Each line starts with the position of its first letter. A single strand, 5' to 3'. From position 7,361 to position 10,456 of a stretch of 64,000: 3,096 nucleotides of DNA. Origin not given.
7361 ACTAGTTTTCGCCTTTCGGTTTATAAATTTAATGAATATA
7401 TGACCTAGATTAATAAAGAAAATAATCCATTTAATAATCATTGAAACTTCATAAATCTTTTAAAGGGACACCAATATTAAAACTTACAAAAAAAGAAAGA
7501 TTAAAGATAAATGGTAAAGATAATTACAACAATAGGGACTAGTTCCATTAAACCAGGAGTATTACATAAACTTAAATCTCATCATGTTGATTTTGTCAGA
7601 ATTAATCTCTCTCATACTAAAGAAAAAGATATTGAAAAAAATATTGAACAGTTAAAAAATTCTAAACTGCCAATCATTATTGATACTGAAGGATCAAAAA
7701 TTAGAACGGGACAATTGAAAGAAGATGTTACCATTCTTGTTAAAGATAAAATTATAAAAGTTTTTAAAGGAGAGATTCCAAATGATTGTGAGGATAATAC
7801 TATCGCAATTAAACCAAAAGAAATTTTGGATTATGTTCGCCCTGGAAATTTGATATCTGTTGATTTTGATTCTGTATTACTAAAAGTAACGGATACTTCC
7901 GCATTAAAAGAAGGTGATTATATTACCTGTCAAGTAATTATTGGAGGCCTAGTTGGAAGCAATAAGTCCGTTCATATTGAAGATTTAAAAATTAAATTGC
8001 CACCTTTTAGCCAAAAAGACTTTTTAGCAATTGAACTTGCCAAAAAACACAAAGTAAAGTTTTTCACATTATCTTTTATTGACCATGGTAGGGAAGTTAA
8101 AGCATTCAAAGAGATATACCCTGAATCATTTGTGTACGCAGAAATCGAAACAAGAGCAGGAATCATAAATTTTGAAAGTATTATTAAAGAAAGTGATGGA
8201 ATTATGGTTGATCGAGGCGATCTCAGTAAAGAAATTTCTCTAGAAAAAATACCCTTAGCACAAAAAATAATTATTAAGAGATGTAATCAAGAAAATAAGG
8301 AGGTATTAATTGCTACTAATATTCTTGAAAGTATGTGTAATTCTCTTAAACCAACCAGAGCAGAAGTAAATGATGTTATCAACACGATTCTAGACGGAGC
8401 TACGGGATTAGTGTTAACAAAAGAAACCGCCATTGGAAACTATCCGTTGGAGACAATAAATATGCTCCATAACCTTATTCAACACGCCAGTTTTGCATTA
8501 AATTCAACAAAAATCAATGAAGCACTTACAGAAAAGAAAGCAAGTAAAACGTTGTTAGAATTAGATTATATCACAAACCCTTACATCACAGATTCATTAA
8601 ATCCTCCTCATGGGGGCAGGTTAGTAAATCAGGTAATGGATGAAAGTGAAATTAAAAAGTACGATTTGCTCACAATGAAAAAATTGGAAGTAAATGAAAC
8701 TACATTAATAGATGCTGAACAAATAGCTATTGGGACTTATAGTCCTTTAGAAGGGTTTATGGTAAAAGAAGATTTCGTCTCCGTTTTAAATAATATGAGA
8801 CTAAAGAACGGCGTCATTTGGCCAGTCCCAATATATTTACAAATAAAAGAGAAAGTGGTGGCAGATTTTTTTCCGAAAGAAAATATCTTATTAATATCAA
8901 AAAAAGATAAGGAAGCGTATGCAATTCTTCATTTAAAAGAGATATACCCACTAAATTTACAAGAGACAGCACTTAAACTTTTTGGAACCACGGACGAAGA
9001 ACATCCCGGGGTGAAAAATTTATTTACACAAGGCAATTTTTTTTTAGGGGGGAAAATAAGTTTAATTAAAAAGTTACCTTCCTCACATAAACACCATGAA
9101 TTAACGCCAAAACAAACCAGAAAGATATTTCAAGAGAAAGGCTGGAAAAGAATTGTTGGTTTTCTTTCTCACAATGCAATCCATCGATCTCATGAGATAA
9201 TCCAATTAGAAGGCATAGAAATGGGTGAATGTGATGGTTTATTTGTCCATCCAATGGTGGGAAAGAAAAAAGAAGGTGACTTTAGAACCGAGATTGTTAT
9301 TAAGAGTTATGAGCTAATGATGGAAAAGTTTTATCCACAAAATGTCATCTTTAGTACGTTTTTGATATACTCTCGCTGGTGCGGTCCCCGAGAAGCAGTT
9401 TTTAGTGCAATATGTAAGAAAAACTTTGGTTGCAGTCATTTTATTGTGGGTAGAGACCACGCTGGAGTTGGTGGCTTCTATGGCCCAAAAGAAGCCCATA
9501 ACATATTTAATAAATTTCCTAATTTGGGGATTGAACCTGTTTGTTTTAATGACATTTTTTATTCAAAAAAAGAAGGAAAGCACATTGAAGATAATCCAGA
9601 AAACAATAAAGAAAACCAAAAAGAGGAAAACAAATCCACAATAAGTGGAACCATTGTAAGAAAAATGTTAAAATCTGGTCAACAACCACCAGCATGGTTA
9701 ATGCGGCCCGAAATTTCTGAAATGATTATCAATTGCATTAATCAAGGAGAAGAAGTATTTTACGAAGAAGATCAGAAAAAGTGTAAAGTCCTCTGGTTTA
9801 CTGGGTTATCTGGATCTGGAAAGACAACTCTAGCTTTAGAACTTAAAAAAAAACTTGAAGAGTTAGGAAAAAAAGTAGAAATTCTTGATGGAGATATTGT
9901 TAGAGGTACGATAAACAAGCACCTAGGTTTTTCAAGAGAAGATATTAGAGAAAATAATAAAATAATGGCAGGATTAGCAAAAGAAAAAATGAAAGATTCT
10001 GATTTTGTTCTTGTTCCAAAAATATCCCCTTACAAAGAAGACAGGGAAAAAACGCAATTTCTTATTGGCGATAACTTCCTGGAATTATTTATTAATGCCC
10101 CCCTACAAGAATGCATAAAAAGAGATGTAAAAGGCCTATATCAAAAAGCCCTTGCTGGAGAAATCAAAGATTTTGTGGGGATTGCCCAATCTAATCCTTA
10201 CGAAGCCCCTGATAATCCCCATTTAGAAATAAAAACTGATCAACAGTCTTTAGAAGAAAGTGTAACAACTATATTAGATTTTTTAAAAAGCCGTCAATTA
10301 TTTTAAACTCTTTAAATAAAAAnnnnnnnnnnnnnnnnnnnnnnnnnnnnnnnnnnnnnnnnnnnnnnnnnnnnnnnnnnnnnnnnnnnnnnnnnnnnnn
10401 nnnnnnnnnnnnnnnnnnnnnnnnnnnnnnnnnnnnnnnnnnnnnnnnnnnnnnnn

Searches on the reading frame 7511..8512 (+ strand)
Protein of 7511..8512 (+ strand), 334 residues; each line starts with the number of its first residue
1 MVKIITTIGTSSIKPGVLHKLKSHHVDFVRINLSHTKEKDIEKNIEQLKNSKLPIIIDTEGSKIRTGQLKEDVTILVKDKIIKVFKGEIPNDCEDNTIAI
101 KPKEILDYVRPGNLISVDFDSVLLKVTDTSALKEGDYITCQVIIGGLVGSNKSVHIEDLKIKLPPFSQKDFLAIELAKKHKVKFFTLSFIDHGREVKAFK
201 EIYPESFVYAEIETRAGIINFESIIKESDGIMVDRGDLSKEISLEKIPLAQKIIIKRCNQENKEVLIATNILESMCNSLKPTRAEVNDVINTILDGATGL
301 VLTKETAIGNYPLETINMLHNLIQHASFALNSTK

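Call 61: search_solved_structures(query=window:7511-8512:+, max_evalue=1e-20, show_alignments=1)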
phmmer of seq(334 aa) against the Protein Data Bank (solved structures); distinct sequences matched with E-value up to 1e-20: 102 (the best 60 are shown).
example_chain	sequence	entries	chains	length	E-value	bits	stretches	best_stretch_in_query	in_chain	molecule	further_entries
7z4r_A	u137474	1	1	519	3.7e-48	167.3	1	4-326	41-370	Pyruvate kinase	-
7z4q_A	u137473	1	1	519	5.6e-48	166.8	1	4-326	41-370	Pyruvate kinase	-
6ksh_A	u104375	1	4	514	8.8e-48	166.1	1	4-326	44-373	Pyruvate kinase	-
7z4m_A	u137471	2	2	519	9e-48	166.1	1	4-326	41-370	Pyruvate kinase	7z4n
3khd_A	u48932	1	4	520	9.1e-48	166.1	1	4-326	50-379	Pyruvate kinase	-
6du6_A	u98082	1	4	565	1.1e-47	165.8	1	4-327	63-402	Pyruvate kinase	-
7l21_A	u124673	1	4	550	6.6e-47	163.3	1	4-329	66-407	Pyruvate kinase PKM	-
7r6y_A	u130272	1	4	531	7.4e-47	163.1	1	4-330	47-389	Pyruvate kinase PKM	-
1pkm_A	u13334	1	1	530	1.5e-46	162.1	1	4-330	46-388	M1 PYRUVATE KINASE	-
4qg6_A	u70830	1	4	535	2.3e-46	161.5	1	4-329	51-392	Pyruvate kinase PKM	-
4g1n_A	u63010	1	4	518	2.5e-46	161.4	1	4-329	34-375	Pyruvate kinase isozymes M1/M2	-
4yj5_A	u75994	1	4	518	2.5e-46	161.3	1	4-329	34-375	Pyruvate kinase PKM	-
6b6u_A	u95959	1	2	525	2.6e-46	161.3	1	4-329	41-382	Pyruvate kinase PKM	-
1a49_A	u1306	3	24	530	2.6e-46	161.3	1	4-330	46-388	PYRUVATE KINASE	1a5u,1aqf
1f3w_A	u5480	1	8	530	2.6e-46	161.3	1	4-330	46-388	PYRUVATE KINASE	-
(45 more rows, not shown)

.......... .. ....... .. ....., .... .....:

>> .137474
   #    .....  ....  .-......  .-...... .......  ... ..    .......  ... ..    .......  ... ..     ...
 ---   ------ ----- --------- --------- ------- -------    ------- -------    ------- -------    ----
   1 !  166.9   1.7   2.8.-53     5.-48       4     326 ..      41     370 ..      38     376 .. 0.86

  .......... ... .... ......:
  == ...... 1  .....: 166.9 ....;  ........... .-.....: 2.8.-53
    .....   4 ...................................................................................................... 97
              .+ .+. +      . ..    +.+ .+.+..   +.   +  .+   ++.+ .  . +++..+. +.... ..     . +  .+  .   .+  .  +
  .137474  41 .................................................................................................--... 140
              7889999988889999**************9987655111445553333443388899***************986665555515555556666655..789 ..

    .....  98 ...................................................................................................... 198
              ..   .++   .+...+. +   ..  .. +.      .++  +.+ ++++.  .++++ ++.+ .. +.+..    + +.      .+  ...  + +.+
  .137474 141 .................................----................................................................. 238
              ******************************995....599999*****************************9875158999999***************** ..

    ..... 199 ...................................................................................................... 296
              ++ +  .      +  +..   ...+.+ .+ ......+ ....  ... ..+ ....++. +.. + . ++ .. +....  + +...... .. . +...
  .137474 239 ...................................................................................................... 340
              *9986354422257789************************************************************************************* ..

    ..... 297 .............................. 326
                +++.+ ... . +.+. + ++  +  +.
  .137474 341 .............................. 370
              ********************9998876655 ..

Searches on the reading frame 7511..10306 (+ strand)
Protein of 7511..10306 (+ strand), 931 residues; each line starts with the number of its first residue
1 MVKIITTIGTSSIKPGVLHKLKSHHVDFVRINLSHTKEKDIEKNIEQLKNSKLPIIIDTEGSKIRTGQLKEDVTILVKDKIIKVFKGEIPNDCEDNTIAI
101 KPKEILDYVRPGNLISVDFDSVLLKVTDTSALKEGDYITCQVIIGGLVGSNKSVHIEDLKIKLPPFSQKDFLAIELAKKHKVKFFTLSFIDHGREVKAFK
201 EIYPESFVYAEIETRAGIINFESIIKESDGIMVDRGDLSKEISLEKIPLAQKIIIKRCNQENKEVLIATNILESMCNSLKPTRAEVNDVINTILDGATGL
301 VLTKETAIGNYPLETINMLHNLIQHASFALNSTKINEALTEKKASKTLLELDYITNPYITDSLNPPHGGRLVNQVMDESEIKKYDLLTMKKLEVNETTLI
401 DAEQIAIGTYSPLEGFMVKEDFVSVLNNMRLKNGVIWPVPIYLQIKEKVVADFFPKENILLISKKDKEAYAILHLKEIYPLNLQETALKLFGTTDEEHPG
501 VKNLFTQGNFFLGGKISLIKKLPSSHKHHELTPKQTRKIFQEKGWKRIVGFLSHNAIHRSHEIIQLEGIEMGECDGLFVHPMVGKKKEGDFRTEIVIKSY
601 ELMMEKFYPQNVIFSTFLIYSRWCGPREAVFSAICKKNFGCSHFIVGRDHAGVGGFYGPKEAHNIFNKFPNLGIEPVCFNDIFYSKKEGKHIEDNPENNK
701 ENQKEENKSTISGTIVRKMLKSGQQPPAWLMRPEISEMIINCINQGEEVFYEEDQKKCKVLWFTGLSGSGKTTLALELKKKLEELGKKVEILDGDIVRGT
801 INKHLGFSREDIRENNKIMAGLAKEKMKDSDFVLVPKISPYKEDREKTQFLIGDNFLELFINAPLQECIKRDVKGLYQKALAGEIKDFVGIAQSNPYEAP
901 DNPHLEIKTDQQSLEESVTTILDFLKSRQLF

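Call 3: search_protein_families(library=pfam, proteins=[window:7511-10306:+], max_evalue=0.01)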
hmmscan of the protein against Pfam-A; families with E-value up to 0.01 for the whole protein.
window:7511-10306:+ (931 aa): 15 families
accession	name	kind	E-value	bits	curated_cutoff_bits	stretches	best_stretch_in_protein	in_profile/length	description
PF01747.23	ATP-sulfurylase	-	2.7e-70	236.5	24.3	1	530-740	4-210/212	ATP-sulfurylase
PF00224.27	PK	-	1.3e-68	231.9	30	1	2-316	4-328/328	Pyruvate kinase, barrel domain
PF01583.26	APS_kinase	-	4.8e-47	160.2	21.1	1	759-908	3-152/152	Adenylylsulphate kinase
PF14306.12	PUA_2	-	7.4e-45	152.9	27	1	365-520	2-158/159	PUA-like domain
PF10609.15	ParA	-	8e-05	22.6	27.1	1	763-827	9-73/246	NUBPL iron-transfer P-loop NTPase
PF08433.16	KTI12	-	0.00014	21.9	22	1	763-837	6-78/271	Chromatin associated protein KTI12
PF13671.12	AAA_33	-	0.00053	20.7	27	1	760-815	1-51/143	AAA domain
PF13238.12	AAA_18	-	0.001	20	29.4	1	764-803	4-34/128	AAA domain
PF01656.29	CbiA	-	0.0017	18.7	25.4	1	767-797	8-38/125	CobQ/CobB/MinD/ParA nucleotide binding domain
PF00448.28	SRP54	-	0.0021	18.1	22.7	0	759-799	2-42/196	SRP54-type protein, GTPase domain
PF13207.12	AAA_17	-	0.0029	18.3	27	0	764-817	1-55/136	AAA domain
PF13614.12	AAA_31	-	0.0031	17.9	27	0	768-826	12-66/177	AAA domain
PF24883.2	NPHP3_N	-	0.0057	17.3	24.8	0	754-789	18-53/164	Nephrocystin 3, N-terminal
PF13401.12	AAA_22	-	0.0064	17.3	27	0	757-815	4-53/130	AAA domain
PF03266.21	NTPase_1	-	0.007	16.7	23.9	0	763-820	4-61/168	NTPase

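Call 4: search_protein_families(library=ncbifam, proteins=[window:7511-10306:+], max_evalue=0.01)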
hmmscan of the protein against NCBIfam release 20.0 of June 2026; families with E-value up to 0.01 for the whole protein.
window:7511-10306:+ (931 aa): 25 families
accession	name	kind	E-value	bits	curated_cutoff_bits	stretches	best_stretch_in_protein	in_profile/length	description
NF004040.0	PRK05537.1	equivalog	4.4e-130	434.8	669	1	375-928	17-567/572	bifunctional sulfate adenylyltransferase/adenylylsulfate kinase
NF003166.0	PRK04149.1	subfamily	1.2e-120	402.5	387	1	363-748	4-387/393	sulfate adenylyltransferase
TIGR00339.1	sopT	equivalog_domain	9.8e-101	337.3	322.95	1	366-740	1-382/383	sulfate adenylyltransferase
TIGR01064.1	pyruv_kin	equivalog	6.9e-83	278.8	306.4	1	2-344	3-353/476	pyruvate kinase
NF004491.0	PRK05826.1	subfamily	6.7e-80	268.9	432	1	2-342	7-353/477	pyruvate kinase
NF004886.0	PRK06247.1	subfamily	1.2e-66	225.4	623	1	2-328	7-334/476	pyruvate kinase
NF004978.0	PRK06354.1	subfamily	4.1e-61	207.2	462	1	3-343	11-358/590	pyruvate kinase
NF002059.0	PRK00889.1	subfamily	2.5e-56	190.1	244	1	756-929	3-173/177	adenylyl-sulfate kinase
NF006664.0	PRK09206.1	equivalog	6.4e-55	186.5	686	1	2-339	4-347/470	pyruvate kinase PykF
TIGR00455.1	apsK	equivalog_domain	3.2e-54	183.4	138.7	1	753-925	13-184/184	adenylyl-sulfate kinase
NF005234.0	PRK06739.1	equivalog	1.1e-50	172.6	564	1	4-327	5-329/352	pyruvate kinase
NF003013.0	PRK03846.1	subfamily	8.2e-49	166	163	1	753-929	23-198/202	adenylyl-sulfate kinase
NF004035.0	PRK05506.1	subfamily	1.1e-48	166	715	1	754-929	456-630/632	bifunctional sulfate adenylyltransferase subunit 1/adenylylsulfate kinase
NF004041.0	PRK05541.1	subfamily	4.3e-28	98.5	127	1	755-928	4-173/176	adenylyl-sulfate kinase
NF011314.0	PRK14725.1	equivalog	4.3e-19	68.3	642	1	93-325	357-592/614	pyruvate kinase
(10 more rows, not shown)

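Call 51: find_homologous_proteins(query=window:7511-10306:+, max_evalue=1e-30)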
Query window:7511-10306:+ (931 aa): 1318 proteins with E <= 1e-30 among 8000 candidates; the best 120 are listed.
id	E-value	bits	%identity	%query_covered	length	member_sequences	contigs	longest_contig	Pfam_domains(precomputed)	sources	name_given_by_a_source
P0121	0.0e+0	1603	76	100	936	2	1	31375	PF14306.13,PF00224.28,PF01747.24,PF01583.27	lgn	-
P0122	0.0e+0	1506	71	100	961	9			PF14306.13,PF00224.28,PF01747.24,PF01583.27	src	-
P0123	0.0e+0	1149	67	81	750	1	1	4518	PF14306.13,PF00224.28,PF01747.24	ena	-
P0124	0.0e+0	1041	54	99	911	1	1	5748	PF14306.13,PF00224.28,PF01747.24,PF00005.34,PF01583.27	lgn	-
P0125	0.0e+0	1021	51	100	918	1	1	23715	PF14306.13,PF01656.30,PF00224.28,PF01747.24,PF13238.13,PF01583.27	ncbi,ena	-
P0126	3.5e-295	1000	50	99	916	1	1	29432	PF14306.13,PF00224.28,PF01747.24,PF01583.27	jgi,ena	-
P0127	5.0e-293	992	51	99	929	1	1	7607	PF14306.13,PF00224.28,PF01747.24,PF01583.27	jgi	jgi:pyruvate kinase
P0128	3.7e-291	986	50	99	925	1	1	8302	PF14306.13,PF00224.28,PF01747.24,PF01583.27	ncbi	-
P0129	8.3e-291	985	50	100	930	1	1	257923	PF14306.13,PF00224.28,PF01747.24,PF13671.13,PF01583.27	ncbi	-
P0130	1.8e-288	977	50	98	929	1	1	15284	PF14306.13,PF00224.28,PF01747.24,PF01583.27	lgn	-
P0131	4.9e-288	976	50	100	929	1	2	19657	PF14306.13,PF00224.28,PF01747.24,PF01583.27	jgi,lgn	-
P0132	8.9e-288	975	50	99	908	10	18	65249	PF14306.13,PF00224.28,PF01747.24,PF08433.17,PF00448.29,PF01583.27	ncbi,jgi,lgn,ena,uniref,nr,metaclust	uniref:Pyruvate kinase n=1 Tax=uncultured archaeon Rifle_16ft_4_minimus_37913 TaxID=1665152 RepID=A0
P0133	1.4e-287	974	50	100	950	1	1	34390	PF14306.13,PF00224.28,PF01747.24,PF01583.27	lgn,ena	-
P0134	2.1e-287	974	58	81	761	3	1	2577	PF14306.13,PF00224.28,PF01747.24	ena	-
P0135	8.2e-286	969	48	100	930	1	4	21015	PF14306.13,PF00224.28,PF01747.24,PF13671.13,PF01583.27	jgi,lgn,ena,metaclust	metaclust:\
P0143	4.3e-279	946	49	100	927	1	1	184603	PF14306.13,PF00224.28,PF01747.24,PF08433.17,PF00448.29,PF01583.27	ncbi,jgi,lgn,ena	ncbi:MAG: sulfate adenylyltransferase [Candidatus Paceibacterota bacterium]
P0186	1.4e-264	898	47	99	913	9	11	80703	PF14306.13,PF00224.28,PF01747.24,PF01583.27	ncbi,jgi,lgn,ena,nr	ncbi:sulfate adenylyltransferase [Candidatus Woesearchaeota archaeon]|nr:sulfate adenylyltransferase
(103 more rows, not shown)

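Call 68: find_encoding_contigs(protein=P0143, flank=7000, max_places=1)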
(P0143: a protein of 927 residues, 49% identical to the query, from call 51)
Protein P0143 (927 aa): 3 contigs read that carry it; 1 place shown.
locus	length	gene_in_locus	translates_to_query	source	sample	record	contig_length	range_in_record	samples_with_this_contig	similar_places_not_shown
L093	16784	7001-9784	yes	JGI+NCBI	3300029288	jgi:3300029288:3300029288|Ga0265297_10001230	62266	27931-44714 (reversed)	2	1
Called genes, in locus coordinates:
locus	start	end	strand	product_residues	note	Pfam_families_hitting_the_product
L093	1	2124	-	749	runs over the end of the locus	PF04932:Wzy_C, PF21033:RMD1-3 (faint), PF13424:TPR_12 (faint), PF13428:TPR_14 (faint), PF13431:TPR_17 (faint), PF07719:TPR_2 (faint), PF13181:TPR_8 (faint), PF14559:TPR_19 (weak), +3 more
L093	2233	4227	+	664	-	PF00535:Glycos_transf_2, PF10111:Glyco_tranf_2_2, PF13439:Glyco_transf_4 (faint), PF00534:Glycos_transf_1, PF13692:Glyco_trans_1_4, PF13524:Glyco_trans_1_2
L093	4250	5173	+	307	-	-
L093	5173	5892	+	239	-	PF05401:NodS (weak), PF13489:Methyltransf_23, PF01728:FtsJ (weak), PF05175:MTS (weak), PF13847:Methyltransf_31, PF08241:Methyltransf_11, PF08242:Methyltransf_12, PF13649:Methyltransf_25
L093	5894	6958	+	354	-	PF00534:Glycos_transf_1, PF13692:Glyco_trans_1_4, PF13524:Glyco_trans_1_2 (weak)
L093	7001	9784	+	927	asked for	PF00224:PK, PF14306:PUA_2, PF01747:ATP-sulfurylase, PF00448:SRP54 (weak), PF01583:APS_kinase, PF08433:KTI12 (faint)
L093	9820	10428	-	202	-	PF03567:Sulfotransfer_2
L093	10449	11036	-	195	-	PF13578:Methyltransf_24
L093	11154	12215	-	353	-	-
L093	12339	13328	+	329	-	PF00106:adh_short, PF01073:3Beta_HSD, PF01370:Epimerase, PF02719:Polysacc_synt_2, PF04321:RmlD_sub_bind, PF07993:NAD_binding_4, PF08659:KR, PF16363:GDP_Man_Dehyd, +2 more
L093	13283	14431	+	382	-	PF01041:DegT_DnrJ_EryC1, PF00155:Aminotran_1_2 (weak), PF01053:Cys_Met_Meta_PP, PF01212:Beta_elim_lyase (weak)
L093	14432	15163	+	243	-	PF05219:DREV (weak), PF13489:Methyltransf_23 (weak), PF13847:Methyltransf_31, PF08241:Methyltransf_11, PF08242:Methyltransf_12, PF13649:Methyltransf_25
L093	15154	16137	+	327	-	PF27889:PLP_IMCC1989, PF01041:DegT_DnrJ_EryC1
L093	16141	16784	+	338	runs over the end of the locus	-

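Call 69: find_encoding_contigs(protein=P0186, flank=7000, max_places=1)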
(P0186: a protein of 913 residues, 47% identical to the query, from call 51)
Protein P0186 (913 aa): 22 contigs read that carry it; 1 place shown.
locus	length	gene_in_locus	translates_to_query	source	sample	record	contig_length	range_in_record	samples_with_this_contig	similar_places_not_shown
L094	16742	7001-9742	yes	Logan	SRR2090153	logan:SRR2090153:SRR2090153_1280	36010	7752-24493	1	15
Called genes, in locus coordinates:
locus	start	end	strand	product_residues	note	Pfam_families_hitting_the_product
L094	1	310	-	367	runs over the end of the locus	PF13439:Glyco_transf_4, PF13579:Glyco_trans_4_4, PF00534:Glycos_transf_1, PF20706:GT4-conflict (weak), PF13692:Glyco_trans_1_4, PF13524:Glyco_trans_1_2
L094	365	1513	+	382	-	PF13439:Glyco_transf_4, PF00534:Glycos_transf_1, PF13692:Glyco_trans_1_4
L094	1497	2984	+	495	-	PF00884:Sulfatase (weak), PF16347:SGSH_C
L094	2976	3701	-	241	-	PF13489:Methyltransf_23, PF07021:MetW, PF08241:Methyltransf_11, PF08242:Methyltransf_12, PF13649:Methyltransf_25, PF13847:Methyltransf_31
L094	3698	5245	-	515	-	PF01663:Phosphodiest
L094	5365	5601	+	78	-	-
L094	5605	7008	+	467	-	PF00884:Sulfatase (faint), PF01663:Phosphodiest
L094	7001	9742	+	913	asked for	PF00224:PK, PF14306:PUA_2, PF01747:ATP-sulfurylase, PF01583:APS_kinase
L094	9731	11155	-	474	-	PF01943:Polysacc_synt, PF13440:Polysacc_synt_3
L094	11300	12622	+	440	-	PF03446:NAD_binding_2 (weak), PF03721:UDPG_MGDP_dh_N, PF00984:UDPG_MGDP_dh, PF03720:UDPG_MGDP_dh_C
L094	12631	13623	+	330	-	PF01073:3Beta_HSD, PF01370:Epimerase, PF02719:Polysacc_synt_2 (weak), PF04321:RmlD_sub_bind, PF07993:NAD_binding_4 (weak), PF08659:KR (weak), PF16363:GDP_Man_Dehyd, PF02719:Polysacc_synt_2 (weak)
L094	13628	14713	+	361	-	PF04055:Radical_SAM, PF13353:Fer4_12 (weak)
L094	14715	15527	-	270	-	PF00535:Glycos_transf_2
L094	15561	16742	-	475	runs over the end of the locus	PF02310:B12-binding, PF04055:Radical_SAM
